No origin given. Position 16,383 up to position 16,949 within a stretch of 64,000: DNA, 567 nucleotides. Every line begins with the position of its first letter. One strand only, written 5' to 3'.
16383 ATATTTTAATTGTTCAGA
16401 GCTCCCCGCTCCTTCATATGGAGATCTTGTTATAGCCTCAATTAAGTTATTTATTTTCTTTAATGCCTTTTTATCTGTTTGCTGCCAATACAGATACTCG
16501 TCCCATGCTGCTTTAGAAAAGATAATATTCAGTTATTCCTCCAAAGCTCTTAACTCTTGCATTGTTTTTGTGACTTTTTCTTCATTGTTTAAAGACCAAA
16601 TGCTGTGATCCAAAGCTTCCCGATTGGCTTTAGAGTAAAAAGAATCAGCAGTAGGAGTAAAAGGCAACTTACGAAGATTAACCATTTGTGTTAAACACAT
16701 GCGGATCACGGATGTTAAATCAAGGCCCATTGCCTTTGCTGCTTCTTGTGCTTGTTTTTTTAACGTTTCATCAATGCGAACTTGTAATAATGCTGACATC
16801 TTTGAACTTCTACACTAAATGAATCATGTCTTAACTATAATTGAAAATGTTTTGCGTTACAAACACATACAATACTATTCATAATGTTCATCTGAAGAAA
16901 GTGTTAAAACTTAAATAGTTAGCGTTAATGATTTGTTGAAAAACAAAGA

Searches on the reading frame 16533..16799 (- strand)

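Call 98: search_protein_families(library=pfam, proteins=[window:16533-16799:-], max_evalue=0.001)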
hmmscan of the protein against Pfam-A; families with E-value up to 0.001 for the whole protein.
window:16533-16799:- (88 aa): 1 family
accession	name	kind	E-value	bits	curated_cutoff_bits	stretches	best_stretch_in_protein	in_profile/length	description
PF04221.18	RelB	-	3.2e-09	37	22.4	1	4-48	3-47/82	RelB antitoxin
